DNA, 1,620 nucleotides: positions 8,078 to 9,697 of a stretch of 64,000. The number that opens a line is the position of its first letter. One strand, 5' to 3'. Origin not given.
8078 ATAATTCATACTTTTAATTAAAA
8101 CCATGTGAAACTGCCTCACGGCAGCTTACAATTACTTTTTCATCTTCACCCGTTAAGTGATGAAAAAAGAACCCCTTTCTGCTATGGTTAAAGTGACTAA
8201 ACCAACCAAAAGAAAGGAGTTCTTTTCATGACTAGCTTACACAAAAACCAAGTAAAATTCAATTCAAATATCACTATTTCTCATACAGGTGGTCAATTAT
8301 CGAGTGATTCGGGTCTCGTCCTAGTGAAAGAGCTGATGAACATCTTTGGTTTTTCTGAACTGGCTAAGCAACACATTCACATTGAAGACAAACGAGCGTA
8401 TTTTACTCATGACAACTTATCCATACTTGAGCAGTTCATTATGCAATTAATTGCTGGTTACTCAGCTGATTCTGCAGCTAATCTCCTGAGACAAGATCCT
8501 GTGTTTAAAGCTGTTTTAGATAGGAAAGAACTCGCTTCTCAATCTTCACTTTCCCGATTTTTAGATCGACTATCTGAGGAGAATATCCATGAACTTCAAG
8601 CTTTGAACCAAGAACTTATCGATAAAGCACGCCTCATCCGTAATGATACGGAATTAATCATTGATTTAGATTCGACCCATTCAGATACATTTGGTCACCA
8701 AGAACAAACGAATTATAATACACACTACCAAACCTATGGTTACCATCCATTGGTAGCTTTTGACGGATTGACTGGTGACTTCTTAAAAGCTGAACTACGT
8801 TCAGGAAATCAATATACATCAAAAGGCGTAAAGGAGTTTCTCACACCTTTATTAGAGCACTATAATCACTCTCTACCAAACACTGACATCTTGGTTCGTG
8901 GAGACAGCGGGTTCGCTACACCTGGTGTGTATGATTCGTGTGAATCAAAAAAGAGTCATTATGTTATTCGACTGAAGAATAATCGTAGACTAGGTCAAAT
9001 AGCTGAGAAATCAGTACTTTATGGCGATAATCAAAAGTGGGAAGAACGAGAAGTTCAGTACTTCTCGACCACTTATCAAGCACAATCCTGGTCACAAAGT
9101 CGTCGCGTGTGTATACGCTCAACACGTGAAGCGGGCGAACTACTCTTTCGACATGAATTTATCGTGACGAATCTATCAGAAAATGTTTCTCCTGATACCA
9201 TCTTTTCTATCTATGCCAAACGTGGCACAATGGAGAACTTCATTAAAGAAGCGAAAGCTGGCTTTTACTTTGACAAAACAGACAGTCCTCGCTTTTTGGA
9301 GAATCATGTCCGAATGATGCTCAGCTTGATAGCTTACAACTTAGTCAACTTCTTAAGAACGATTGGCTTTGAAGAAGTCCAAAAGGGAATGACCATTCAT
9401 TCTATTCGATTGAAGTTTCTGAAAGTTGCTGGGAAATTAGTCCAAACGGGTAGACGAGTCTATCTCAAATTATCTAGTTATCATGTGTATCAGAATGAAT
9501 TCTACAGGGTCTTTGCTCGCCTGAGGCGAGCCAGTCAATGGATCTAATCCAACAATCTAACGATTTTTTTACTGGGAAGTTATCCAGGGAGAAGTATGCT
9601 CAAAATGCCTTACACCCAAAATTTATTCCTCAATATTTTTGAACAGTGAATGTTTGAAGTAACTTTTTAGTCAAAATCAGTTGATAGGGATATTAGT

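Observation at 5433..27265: ~21.8-kb composite-transposon-like unit bounded by inverted IS1216 copies with an 8-bp direct repeat (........) at its outer flanks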

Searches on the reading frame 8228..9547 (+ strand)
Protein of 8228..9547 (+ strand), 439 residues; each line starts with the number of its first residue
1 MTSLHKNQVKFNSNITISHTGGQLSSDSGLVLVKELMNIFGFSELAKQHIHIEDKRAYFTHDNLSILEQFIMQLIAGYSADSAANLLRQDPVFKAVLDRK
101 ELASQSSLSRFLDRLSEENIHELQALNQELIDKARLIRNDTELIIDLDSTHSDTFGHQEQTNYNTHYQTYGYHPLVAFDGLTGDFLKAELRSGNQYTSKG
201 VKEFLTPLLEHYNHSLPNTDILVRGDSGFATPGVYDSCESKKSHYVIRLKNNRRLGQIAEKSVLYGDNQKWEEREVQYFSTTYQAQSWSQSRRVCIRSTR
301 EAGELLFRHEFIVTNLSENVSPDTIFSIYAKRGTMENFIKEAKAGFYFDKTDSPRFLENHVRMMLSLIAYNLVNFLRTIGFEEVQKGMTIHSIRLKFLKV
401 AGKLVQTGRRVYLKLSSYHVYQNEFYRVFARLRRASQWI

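Call 27: search_protein_families(library=pfam, proteins=[window:8228-9547:+])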
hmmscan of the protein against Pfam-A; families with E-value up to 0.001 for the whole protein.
window:8228-9547:+ (439 aa): 2 families
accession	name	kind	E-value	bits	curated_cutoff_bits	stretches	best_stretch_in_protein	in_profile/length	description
PF13701.12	DDE_Tnp_1_4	-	4.6e-158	526.4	34.7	1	8-436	2-434/435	Transposase DDE domain group 1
PF01609.27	DDE_Tnp_1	-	1.7e-31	110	23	1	142-372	4-200/200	Transposase DDE domain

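Call 50: search_protein_families(library=ncbifam, proteins=[window:8228-9547:+])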
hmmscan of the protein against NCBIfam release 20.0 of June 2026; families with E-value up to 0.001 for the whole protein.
window:8228-9547:+ (439 aa): 5 families
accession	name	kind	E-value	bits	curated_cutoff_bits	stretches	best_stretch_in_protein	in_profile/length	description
NF033539.1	transpos_IS1380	equivalog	6.8e-124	413.7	180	1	17-418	2-418/419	IS1380 family transposase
NF033592.1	transpos_IS4_1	equivalog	3.8e-16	59.1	115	1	73-376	39-331/332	IS4 family transposase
NF033559.2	transpos_IS1634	equivalog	3.4e-07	29.7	100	0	26-172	38-156/483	IS1634 family transposase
NF033551.1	transpos_IS1182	equivalog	7.6e-05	21.8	270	0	146-372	251-482/488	IS1182 family transposase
NF049921.1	transpos_IS701_2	equivalog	0.00051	19.5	250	1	222-373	147-287/318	IS701 family transposase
